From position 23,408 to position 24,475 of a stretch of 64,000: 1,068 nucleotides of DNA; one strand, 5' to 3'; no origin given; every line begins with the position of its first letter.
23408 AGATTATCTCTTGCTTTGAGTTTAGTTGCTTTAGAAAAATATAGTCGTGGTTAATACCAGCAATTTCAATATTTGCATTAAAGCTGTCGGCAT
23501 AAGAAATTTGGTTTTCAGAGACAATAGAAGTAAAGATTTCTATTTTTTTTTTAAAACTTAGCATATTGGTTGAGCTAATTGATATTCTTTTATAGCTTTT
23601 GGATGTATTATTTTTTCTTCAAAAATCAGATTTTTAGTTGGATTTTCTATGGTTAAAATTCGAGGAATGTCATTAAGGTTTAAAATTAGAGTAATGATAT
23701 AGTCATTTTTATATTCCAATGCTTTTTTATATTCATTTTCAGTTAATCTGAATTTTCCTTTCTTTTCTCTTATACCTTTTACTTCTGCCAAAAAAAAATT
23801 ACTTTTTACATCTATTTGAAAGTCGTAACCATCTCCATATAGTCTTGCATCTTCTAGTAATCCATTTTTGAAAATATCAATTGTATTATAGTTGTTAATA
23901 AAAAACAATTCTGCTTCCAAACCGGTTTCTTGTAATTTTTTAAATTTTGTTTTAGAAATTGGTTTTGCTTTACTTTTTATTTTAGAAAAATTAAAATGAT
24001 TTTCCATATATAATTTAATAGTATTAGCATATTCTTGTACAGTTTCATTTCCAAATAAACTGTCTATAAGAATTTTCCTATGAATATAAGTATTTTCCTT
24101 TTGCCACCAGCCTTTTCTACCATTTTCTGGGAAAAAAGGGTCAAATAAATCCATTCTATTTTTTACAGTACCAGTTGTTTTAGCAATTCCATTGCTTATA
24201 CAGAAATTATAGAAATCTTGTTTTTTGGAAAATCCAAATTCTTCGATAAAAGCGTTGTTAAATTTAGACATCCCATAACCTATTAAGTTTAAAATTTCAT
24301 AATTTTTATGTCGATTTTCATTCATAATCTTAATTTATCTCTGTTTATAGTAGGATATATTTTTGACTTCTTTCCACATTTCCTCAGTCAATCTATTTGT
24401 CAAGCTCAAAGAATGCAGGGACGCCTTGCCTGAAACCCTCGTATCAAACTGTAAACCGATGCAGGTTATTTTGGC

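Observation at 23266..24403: AT-rich two-gene insertion between rpmE and buk: a DUF3883-type nuclease-like protein plus an overlapping 82-aa partner (candidate defence or toxin-antitoxin-like module)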

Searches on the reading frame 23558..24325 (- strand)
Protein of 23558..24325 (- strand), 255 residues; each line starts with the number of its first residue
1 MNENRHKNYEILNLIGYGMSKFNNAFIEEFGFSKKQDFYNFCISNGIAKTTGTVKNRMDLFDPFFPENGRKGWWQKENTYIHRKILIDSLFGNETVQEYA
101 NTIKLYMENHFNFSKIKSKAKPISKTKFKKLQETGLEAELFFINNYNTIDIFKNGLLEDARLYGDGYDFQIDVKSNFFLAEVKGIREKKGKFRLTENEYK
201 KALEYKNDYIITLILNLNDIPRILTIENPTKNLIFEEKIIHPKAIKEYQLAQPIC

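Call 4: search_protein_families(library=pfam, proteins=[window:23558-24325:-], max_evalue=1)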
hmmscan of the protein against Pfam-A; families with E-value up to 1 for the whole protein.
window:23558-24325:- (255 aa): 2 families
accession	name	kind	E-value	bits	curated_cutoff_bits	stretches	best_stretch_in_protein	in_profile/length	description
PF13020.12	NOV_C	-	6.8e-15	55.3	22.1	1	141-226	4-91/91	Protein NO VEIN, C-terminal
PF22820.2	TcaA_3rd_4th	-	0.15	12.4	27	1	97-124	34-63/73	TcaA protein 3rd/4th domain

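Call 5: search_protein_families(library=padloc, proteins=[window:23558-24325:-], max_evalue=1)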
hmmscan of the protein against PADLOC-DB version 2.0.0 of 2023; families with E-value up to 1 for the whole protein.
window:23558-24325:- (255 aa): 7 families
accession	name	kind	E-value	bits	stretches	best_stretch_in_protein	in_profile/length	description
PDLC03972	TmtA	-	7.7e-10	35.5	1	105-241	1156-1295/1302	-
PDLC03964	TmtA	-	4.6e-08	29.6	1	152-231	1438-1518/1538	-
PDLC03971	TmtA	-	5.7e-07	25.4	1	165-229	1688-1758/1782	-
PDLC03966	TmtA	-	3.6e-06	23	1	131-231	1525-1630/1655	-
PDLC03968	TmtA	-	0.0043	12.7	1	166-233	1390-1457/1486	-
PDLC03965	TmtA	-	0.0083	12.1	1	165-233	1268-1340/1370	-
PDLC02085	Cas4a2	-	0.031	12.7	1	119-211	34-126/166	-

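Call 6: search_protein_families(library=ncbifam, proteins=[window:23558-24325:-], max_evalue=1)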
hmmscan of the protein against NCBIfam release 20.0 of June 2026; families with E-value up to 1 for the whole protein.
window:23558-24325:- (255 aa): 0 families

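Call 7: search_protein_families(library=phrogs, proteins=[window:23558-24325:-], max_evalue=1)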
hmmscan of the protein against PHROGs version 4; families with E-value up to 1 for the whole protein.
window:23558-24325:- (255 aa): 1 family
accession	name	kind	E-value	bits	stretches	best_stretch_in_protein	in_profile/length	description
phrog_37657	-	unknown function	0.12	11.6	1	96-167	368-439/617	-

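Call 8: find_homologous_proteins(query=window:23558-24325:-, max_evalue=0.001)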
Query window:23558-24325:- (255 aa): 1962 proteins with E <= 0.001 among 2409 candidates; the best 120 are listed.
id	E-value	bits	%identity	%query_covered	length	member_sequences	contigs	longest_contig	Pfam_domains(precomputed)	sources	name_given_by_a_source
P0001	2.5e-166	570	100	100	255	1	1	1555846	PF13020.13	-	-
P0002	1.0e-132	460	80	100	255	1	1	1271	PF13020.13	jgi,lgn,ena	-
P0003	2.2e-130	452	80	100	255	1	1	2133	PF13020.13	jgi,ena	-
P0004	4.7e-130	451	79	100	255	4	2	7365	PF13020.13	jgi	-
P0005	1.3e-128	446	77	100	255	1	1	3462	PF13020.13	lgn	-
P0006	1.6e-128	446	77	100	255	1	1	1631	PF13020.13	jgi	-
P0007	9.0e-128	443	78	100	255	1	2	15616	PF13020.13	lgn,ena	-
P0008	1.1e-127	443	77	100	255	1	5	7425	PF13020.13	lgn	-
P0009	1.0e-126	440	79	98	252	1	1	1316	PF13020.13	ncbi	-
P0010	1.7e-126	439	76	100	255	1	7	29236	PF13020.13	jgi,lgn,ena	-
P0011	2.6e-126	439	77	100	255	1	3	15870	PF13020.13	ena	-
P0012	2.6e-126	439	77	100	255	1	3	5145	PF13020.13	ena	-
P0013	4.2e-126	438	75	100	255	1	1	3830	PF13020.13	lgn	-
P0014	8.7e-126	437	77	100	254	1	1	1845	PF13020.13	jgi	jgi:hypothetical protein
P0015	2.6e-125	435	75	100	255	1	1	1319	PF13020.13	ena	-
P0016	4.8e-125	435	77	100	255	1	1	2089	PF13020.13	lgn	-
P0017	1.3e-124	433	75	100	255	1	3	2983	PF13020.13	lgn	-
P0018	9.9e-124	430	74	100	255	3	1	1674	PF13020.13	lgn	-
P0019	1.3e-123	430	76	100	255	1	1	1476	PF13020.13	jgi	jgi:hypothetical protein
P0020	1.4e-123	430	76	100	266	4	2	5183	PF13020.13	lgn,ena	-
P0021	1.9e-123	429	76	100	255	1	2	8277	PF13020.13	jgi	jgi:hypothetical protein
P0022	4.3e-123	428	78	96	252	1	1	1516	PF13020.13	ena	-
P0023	5.2e-123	428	76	100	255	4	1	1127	PF13020.13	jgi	jgi:hypothetical protein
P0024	7.0e-123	427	76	100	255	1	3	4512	PF13020.13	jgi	jgi:hypothetical protein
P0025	1.1e-122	427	76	100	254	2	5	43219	PF13020.13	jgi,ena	-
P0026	2.3e-122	426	74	100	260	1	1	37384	PF13020.13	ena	-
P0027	3.2e-122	425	74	98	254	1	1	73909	PF13020.13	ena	-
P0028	5.8e-122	424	76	100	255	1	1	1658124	PF13020.13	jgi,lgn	jgi:hypothetical protein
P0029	1.4e-121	423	75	100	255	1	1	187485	PF13020.13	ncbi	-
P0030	2.0e-121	423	75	100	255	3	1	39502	PF13020.13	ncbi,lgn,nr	ncbi:MAG: DUF3883 domain-containing protein [Patescibacteria group bacterium]|nr:DUF3883 domain-cont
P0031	2.4e-121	422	72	100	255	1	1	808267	PF13020.13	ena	-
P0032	6.2e-121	421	74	100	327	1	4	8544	PF13020.13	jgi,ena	-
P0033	7.0e-121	421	73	100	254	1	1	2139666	PF13020.13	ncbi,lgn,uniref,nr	ncbi:DUF3883 domain-containing protein [Francisella sp. LA112445]|uniref:DUF3883 domain-containing p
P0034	7.9e-121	421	76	98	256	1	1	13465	PF13020.13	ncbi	ncbi:MAG: DUF3883 domain-containing protein [bacterium]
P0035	1.6e-120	420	71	100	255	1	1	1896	PF13020.13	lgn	-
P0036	5.6e-120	418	73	100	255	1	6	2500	PF13020.13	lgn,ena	-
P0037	6.6e-120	418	73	100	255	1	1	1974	PF13020.13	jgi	jgi:hypothetical protein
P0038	1.4e-119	417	71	99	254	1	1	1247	PF13020.13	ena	-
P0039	2.2e-119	416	70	100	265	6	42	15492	PF13020.13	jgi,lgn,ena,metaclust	metaclust:\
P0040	3.6e-119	415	73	100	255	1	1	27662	PF13020.13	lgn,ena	-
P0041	5.5e-119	415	71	99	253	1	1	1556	PF13020.13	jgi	jgi:hypothetical protein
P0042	1.3e-118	414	73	100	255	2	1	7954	PF13020.13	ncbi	-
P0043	5.6e-118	411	71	100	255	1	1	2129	PF13020.13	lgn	-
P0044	6.8e-118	411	71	99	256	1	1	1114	PF13020.13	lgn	-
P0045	1.3e-117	410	72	100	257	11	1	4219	PF13020.13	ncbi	-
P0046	1.7e-117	410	71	100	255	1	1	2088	PF13020.13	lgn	-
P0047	1.7e-117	410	71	99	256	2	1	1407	PF13020.13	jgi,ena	-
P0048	4.4e-117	408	71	100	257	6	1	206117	PF13020.13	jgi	-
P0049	4.4e-117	408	71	100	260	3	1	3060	PF13020.13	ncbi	-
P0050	4.8e-117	408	72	99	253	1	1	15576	PF13020.13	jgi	-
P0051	5.3e-117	408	71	100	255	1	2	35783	PF13020.13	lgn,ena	-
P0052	5.9e-117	408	76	95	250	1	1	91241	PF13020.13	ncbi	-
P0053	6.0e-117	408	71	100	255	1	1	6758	PF13020.13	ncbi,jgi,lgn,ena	-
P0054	1.4e-116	407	71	100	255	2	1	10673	PF13020.13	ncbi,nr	ncbi:MAG TPA: DUF3883 domain-containing protein [Thioploca sp.]|nr:DUF3883 domain-containing protein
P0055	1.6e-116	407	72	100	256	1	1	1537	PF13020.13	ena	-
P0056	1.7e-116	407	70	100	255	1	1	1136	PF13020.13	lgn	-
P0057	3.3e-116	406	74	98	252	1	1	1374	PF13020.13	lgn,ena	-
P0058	3.3e-116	406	72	98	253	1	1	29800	PF13020.13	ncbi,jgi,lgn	-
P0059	3.7e-116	405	71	99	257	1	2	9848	PF13020.13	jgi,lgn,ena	-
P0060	3.7e-116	405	69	100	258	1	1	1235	PF13020.13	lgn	-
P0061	3.8e-116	405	72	99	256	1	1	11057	PF13020.13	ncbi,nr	ncbi:MAG: DUF3883 domain-containing protein [Victivallales bacterium]|nr:DUF3883 domain-containing p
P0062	4.0e-116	405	69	99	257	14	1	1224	PF13020.13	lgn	-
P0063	4.1e-116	405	69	100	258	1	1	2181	PF13020.13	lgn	-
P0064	5.7e-116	405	70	99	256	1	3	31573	PF13020.13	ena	-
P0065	7.0e-116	405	71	100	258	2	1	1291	PF13020.13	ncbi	-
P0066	7.3e-116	404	69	99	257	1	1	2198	PF13020.13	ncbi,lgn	-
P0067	9.8e-116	404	73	100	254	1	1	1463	PF13020.13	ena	-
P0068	1.1e-115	404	68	100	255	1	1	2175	PF13020.13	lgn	-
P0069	1.3e-115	404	70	100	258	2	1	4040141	PF13020.13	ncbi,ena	-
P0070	1.4e-115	404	68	98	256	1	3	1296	PF13020.13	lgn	-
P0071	4.7e-115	402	69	99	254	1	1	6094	PF13020.13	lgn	-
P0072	5.3e-115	402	72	98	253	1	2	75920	PF13020.13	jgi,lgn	-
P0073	6.1e-115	401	70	99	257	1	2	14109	PF13020.13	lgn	-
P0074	6.2e-115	401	69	100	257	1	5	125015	PF13020.13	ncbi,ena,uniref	ncbi:DUF3883 domain-containing protein [Flavobacterium sp.]|uniref:DUF3883 domain-containing protein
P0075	9.1e-115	401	70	100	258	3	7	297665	PF13020.13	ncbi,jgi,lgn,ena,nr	ncbi:MAG: DUF3883 domain-containing protein [Sulfurovum sp.]|jgi:hypothetical protein|nr:DUF3883 dom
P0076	9.2e-115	401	69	99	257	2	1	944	PF13020.13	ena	-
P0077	1.6e-114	400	70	99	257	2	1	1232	PF13020.13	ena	-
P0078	1.8e-114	400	69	99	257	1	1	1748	PF13020.13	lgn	-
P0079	1.8e-114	400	69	100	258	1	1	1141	PF13020.13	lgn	-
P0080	1.9e-114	400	71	100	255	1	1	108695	PF13020.13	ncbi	-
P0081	1.9e-114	400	69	100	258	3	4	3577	PF13020.13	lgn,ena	-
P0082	2.1e-114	400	70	99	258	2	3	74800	PF13020.13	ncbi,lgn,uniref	uniref:DUF3883 domain-containing protein n=1 Tax=Aliarcobacter sp. TaxID=2321116 RepID=UPI004048B3E3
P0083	2.3e-114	400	68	99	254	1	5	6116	PF13020.13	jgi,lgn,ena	-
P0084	2.5e-114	399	69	100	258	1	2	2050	PF13020.13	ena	-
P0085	3.6e-114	399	70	99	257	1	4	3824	PF13020.13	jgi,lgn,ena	-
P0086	4.4e-114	399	70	99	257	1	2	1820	PF13020.13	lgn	-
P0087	4.5e-114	399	70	100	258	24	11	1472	PF13020.13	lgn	-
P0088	4.7e-114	399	71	100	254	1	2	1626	PF13020.13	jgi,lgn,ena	-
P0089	5.2e-114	398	70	99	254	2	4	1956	PF13020.13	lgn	-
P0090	5.6e-114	398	70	99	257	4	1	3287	PF13020.13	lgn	-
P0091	5.8e-114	398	69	99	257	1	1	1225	PF13020.13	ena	-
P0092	8.4e-114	398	69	99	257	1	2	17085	PF13020.13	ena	-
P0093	1.0e-113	397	71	98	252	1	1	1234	PF13020.13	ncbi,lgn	-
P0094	1.0e-113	397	68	99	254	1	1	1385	PF13020.13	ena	-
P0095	1.1e-113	397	71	99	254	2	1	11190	PF13020.13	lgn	-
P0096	1.1e-113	397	69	100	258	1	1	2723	PF13020.13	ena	-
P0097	1.3e-113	397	69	99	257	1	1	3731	PF13020.13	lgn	-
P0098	1.6e-113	397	68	99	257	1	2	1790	PF13020.13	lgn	-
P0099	1.6e-113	397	69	99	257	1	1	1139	PF13020.13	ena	-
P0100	1.7e-113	397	69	99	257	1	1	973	PF13020.13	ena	-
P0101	1.7e-113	397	70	99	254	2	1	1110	PF13020.13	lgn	-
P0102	1.7e-113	397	67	100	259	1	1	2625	PF13020.13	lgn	-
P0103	1.7e-113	397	68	99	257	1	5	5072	PF13020.13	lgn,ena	-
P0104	1.8e-113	397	69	100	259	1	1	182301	PF13020.13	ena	-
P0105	2.0e-113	397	69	99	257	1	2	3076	PF13020.13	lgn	-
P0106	2.0e-113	396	69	99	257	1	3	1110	PF13020.13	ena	-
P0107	2.1e-113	396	69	99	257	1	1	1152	PF13020.13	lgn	-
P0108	2.1e-113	396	71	100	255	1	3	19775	PF13020.13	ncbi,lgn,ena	-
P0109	2.1e-113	396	69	99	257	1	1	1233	PF13020.13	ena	-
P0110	2.4e-113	396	70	99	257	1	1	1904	PF13020.13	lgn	-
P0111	2.5e-113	396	69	99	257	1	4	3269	PF13020.13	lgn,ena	-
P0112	2.5e-113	396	69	99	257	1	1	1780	PF13020.13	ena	-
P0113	2.7e-113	396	69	99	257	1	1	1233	PF13020.13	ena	-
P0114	3.1e-113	396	69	99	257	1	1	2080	PF13020.13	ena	-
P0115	3.3e-113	396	69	100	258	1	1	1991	PF13020.13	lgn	-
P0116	3.3e-113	396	69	99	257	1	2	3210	PF13020.13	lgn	-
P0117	3.5e-113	396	76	91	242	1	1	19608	PF13020.13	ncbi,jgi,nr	ncbi:MAG: hypothetical protein DRQ51_08175 [Gammaproteobacteria bacterium]|nr:MAG: hypothetical prot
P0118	4.3e-113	395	69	98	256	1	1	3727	PF13020.13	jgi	jgi:Domain of unknown function (DUF3883)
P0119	4.5e-113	395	69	98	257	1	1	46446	PF13020.13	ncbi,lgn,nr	ncbi:MAG: DUF3883 domain-containing protein [Sulfurospirillaceae bacterium]|nr:DUF3883 domain-contai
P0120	5.5e-113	395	71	99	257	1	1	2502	PF13020.13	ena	-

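Call 12: find_encoding_contigs(protein=P0033, flank=6000, max_places=3)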
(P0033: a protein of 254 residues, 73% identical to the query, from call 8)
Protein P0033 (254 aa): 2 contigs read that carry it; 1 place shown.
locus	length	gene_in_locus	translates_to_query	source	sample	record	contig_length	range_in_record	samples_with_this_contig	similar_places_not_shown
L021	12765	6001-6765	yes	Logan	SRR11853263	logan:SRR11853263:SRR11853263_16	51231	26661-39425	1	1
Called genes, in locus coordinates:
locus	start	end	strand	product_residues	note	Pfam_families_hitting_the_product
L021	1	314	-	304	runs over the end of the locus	PF08279:HTH_11 (weak), PF13280:WYL (weak), PF25583:WCX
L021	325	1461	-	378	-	PF14281:PDDEXK_4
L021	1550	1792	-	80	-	-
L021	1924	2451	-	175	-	PF13515:FUSC_2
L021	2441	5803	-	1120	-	PF04257:RecC_N, PF27451:RecC_4th, PF17946:RecC_C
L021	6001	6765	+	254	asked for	PF13020:NOV_C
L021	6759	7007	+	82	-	-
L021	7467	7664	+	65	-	-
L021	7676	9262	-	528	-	PF01645:Glu_synthase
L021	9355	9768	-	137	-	-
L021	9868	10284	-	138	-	-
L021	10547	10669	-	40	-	-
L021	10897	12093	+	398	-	PF03222:Trp_Tyr_perm, PF13520:AA_permease_2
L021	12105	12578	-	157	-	-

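Call 27: find_related_loci(query=window:23558-24325:-, collection=viral_contigs, flank=5000)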
Query window:23558-24325:- (255 aa) in viral_contigs; peptide patterns used: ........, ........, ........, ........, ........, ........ (x = any residue, [..] = any of these).
9 stretches matched a pattern, but none encodes a relative of the query by tblastn (E <= 1e-3).

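Call 32: search_protein_representatives(protein=window:23558-24325:-)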
Query: 255 residues. Proteins with E-value up to 0.001 (for the whole library): 398; up to 1e-10: 176; up to 1e-30: 23. The best 150 are listed.
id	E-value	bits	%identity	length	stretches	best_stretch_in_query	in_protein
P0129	8.7e-73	261.7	49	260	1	4-246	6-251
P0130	9.6e-67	241.9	47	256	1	5-242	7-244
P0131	7.0e-64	232.5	45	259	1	5-240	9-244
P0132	1.2e-60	221.9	70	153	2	3-85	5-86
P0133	3.6e-57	210.5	49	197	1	58-252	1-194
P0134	5.3e-57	210.0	46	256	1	7-240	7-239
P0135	3.5e-55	204.0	43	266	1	5-240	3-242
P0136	6.3e-54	199.9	65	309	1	103-252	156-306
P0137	3.5e-48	181.1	43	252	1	8-244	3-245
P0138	1.7e-41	159.2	51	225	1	1-151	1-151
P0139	4.9e-41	157.7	57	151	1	4-127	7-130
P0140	1.8e-37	146.0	61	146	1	4-113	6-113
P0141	1.9e-37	145.9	69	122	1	5-92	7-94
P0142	5.0e-37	144.5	48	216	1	6-158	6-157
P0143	4.6e-36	141.4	76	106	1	1-86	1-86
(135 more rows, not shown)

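Call 35: find_related_loci(query=A3, collection=metagenome_contigs, flank=5000)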
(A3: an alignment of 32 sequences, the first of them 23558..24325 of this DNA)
Query A3 (255 aa) in metagenome_contigs; peptide patterns used: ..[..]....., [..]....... (x = any residue, [..] = any of these).
495 stretches matched a pattern; 349 encode a relative of the query (tblastn E <= 1e-3); the best 80 are kept; 80 distinct loci.
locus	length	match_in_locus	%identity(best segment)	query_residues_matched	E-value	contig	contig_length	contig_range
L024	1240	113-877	80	1-255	3e-152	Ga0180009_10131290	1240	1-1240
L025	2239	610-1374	79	1-255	9e-145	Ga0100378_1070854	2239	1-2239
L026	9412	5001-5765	79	1-255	3e-136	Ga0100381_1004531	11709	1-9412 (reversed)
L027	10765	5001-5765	79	1-255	2e-135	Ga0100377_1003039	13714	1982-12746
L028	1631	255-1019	77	1-255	4e-145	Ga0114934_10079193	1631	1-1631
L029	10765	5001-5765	76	1-255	1e-132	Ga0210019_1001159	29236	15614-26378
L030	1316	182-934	79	5-255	6e-145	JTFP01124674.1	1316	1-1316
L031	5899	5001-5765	76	1-255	1e-132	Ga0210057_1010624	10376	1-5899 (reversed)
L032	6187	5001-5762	76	1-255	8e-128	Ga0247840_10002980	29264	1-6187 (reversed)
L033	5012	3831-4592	76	1-255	1e-128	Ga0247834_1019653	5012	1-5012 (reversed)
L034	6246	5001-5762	74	2-255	4e-127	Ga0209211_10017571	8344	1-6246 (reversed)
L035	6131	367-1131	70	1-255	5e-125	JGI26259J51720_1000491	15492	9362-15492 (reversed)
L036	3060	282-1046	71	1-255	3e-127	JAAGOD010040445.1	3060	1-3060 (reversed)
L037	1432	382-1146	70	1-255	2e-132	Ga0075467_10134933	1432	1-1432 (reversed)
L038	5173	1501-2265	70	1-255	5e-121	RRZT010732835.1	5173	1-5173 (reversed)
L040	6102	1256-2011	68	4-255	1e-120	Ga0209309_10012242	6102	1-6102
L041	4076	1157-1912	71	4-255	5e-122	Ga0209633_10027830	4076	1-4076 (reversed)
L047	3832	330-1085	69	4-255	2e-120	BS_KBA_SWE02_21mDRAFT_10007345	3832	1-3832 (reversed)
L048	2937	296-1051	68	4-255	3e-122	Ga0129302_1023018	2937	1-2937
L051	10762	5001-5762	67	2-255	1e-117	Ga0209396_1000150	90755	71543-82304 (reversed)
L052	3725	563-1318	69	4-255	8e-120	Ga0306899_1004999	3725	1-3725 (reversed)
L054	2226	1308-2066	67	2-255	3e-123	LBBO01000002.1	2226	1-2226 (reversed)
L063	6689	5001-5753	67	4-255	2e-113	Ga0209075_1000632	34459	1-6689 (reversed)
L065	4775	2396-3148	66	5-255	2e-113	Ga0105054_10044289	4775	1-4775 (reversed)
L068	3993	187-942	67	3-255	3e-114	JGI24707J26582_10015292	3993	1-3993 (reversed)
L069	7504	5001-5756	65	4-255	5e-113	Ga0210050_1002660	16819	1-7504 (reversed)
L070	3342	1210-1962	66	5-255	1e-115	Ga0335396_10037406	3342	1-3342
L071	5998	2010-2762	64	5-255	1e-112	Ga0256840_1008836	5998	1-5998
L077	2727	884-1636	67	5-255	4e-116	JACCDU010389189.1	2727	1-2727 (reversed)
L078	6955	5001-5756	65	4-255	3e-112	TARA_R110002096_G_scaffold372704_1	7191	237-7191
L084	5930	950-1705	65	4-255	8e-112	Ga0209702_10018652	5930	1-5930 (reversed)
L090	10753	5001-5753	67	4-255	6e-111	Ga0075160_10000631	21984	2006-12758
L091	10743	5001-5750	66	4-254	6e-111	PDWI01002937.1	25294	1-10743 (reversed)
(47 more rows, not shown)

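Call 38: predict_structure(alignment_id=A3)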
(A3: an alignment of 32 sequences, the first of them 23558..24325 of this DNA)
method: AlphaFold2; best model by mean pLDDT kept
length: 255 residues; sequences in the alignment: 32
mean_pLDDT: 74.2   pTM: 0.52
mean pLDDT of the five models: 74.2, 72.7, 70.5, 67.5, 65.1
residues with pLDDT >= 90: 50; 70-90: 116; 50-70: 55; < 50: 34
segments of 3 or more residues with pLDDT < 50: 1-5, 53-60, 62-82
pLDDT, mean of each block of 10 residues (from residue 1): 51 78 88 86 80 42 46 38 57 80 84 64 58 63 86 86 68 89 82 88 90 80 90 92 84 86
secondary structure, 60 per line:
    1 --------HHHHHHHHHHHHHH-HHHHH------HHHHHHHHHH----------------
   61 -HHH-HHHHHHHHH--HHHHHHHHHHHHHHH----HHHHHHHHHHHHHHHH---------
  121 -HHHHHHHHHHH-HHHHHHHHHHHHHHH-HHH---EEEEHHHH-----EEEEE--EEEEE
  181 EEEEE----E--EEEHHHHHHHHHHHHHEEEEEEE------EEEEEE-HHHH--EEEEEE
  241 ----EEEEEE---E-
elements in order: H9-22 H24-28 H35-44 H66-74 H77-91 H96-111 H122-132 H134-148 E156-159 H160-163 E169-173 E176-185 E193-195 H196-208 E209-215 E222-227 H229-232 E235-240 E245-250

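Call 41: search_solved_structures(query=A3, max_evalue=10, show_alignments=3)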
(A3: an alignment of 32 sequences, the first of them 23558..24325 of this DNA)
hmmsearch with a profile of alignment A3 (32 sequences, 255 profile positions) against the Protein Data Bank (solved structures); distinct sequences matched with E-value up to 10: 2.
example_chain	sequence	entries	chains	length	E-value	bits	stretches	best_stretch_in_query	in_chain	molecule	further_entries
2pjz_A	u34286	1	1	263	0.64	12.8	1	165-249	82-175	Hypothetical protein ST1066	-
5dck_A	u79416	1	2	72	0.99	12.2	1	85-123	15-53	Capsid C-Terminal Domain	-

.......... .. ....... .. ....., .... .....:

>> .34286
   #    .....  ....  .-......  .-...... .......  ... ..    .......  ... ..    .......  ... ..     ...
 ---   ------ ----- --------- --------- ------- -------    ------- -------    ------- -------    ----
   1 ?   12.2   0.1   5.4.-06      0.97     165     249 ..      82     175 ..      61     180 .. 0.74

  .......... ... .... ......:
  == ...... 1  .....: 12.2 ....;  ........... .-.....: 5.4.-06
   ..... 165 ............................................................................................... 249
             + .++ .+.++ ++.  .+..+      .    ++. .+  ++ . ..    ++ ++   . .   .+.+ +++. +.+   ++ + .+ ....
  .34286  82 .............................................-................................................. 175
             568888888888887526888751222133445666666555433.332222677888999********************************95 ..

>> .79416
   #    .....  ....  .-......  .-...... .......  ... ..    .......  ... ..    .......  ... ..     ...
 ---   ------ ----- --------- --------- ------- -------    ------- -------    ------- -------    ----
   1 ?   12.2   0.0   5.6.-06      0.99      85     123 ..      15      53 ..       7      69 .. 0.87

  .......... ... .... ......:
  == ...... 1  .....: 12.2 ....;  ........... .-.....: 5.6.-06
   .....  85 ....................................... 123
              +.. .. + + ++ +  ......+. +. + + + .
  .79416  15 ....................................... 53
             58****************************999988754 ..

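Call 42: find_encoding_contigs(protein=P0069, flank=8000, max_places=2)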
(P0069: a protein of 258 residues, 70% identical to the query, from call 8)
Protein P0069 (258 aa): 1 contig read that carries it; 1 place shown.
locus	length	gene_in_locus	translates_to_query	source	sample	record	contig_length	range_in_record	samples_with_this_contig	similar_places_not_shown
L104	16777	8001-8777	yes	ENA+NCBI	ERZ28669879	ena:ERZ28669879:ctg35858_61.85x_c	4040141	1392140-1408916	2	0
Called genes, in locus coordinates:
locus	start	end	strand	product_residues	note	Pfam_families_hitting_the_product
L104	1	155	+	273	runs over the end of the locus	PF01695:IstB_IS21, PF20720:nSTAND3 (faint), PF00308:Bac_DnaA (faint)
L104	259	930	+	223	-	PF07592:DDE_Tnp_ISAZ013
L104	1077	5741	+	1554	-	PF02837:Glyco_hydro_2_N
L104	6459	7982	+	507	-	PF13506:Glyco_transf_21, PF00535:Glycos_transf_2, PF13641:Glyco_tranf_2_3, PF13632:Glyco_trans_2_3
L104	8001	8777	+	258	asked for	PF13020:NOV_C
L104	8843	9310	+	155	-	-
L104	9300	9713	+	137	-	PF01894:YjbQ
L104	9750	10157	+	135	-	PF01934:HepT-like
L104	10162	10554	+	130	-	PF01909:NTP_transf_2 (weak), PF18765:Polbeta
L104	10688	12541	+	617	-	PF13522:GATase_6, PF13537:GATase_7, PF01380:SIS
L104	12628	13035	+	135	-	-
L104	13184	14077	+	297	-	PF25087:GMPPB_C (faint), PF00132:Hexapep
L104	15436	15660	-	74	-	PF13384:HTH_23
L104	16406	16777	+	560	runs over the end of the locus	PF02463:SMC_N, PF13476:AAA_23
